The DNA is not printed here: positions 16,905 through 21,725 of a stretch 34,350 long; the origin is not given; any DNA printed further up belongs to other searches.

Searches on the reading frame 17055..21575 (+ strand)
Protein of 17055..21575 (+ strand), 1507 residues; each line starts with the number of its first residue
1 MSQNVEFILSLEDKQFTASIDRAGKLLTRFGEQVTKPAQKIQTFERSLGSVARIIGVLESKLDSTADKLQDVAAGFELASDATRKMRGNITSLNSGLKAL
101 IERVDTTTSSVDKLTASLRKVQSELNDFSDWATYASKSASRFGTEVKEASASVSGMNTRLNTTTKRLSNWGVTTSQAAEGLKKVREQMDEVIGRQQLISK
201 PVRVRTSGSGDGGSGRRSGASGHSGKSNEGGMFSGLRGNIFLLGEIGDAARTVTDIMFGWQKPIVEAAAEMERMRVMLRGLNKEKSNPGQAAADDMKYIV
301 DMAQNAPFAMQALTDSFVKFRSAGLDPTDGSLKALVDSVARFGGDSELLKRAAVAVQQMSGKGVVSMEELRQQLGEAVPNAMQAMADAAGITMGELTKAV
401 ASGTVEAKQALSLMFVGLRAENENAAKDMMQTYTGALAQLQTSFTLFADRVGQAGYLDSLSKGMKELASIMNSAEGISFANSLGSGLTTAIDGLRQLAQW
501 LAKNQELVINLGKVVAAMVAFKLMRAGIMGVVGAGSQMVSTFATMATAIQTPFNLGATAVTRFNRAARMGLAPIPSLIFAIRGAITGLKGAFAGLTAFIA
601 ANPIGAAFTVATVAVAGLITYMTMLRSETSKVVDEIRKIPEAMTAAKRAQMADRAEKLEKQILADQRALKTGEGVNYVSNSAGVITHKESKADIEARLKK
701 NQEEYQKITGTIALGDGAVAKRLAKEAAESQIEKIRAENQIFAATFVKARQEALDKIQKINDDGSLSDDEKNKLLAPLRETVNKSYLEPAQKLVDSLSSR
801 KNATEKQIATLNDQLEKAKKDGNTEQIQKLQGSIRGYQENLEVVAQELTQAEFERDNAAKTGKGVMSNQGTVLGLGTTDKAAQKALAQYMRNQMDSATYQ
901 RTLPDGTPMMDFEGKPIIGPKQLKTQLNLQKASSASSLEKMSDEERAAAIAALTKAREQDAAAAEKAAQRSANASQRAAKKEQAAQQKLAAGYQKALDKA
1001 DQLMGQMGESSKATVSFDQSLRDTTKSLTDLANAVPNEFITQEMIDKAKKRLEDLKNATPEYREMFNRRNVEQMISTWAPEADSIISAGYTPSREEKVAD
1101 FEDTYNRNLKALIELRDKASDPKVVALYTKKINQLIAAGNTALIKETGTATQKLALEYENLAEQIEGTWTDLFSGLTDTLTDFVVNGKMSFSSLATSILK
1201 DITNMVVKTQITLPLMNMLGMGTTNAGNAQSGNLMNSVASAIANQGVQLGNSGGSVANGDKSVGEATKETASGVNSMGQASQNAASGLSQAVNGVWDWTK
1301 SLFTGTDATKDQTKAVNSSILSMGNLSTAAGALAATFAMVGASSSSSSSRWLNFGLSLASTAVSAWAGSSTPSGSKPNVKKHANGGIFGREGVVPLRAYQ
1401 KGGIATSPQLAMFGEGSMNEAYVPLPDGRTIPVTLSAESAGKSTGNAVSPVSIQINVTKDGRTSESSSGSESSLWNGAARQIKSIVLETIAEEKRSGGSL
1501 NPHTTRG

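Call 43: find_encoding_contigs(protein=window:17055-21575:+, flank=10000, max_places=10)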
Protein window:17055-21575:+ (1507 aa): 4 contigs read that carry it; 3 places shown.
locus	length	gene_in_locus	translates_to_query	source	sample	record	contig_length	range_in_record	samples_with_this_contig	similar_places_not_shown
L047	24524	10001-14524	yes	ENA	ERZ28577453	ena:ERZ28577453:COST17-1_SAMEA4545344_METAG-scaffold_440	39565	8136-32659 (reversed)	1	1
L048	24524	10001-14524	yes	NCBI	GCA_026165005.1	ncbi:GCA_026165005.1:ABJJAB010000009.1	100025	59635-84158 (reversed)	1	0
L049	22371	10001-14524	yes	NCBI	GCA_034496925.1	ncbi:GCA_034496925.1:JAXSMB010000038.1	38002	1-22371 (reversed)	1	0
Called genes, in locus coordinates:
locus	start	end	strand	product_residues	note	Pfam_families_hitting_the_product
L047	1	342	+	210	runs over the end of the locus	-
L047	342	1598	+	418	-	PF04466:Terminase_3 (weak), PF03237:Terminase_6N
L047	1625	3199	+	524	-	-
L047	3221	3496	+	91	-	-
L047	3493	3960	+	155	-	PF20356:DUF6651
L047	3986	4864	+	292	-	PF19307:SrpI-like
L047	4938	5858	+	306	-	PF02368:Big_2, PF13927:Ig_3 (faint), PF26182:Ig_NUP210_5th (weak), PF22359:Big-like (faint), PF26918:Ig_Eae (faint), PF02368:Big_2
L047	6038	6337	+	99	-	-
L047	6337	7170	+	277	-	-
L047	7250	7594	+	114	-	-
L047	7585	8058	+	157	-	-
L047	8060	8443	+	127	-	PF12691:Phage_tail_terminator_6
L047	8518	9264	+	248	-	PF02368:Big_2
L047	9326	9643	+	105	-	-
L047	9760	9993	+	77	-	-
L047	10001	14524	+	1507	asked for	PF20155:TMP_3, PF09718:Tape_meas_lam_C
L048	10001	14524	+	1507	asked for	PF20155:TMP_3, PF09718:Tape_meas_lam_C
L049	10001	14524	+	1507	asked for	PF20155:TMP_3, PF09718:Tape_meas_lam_C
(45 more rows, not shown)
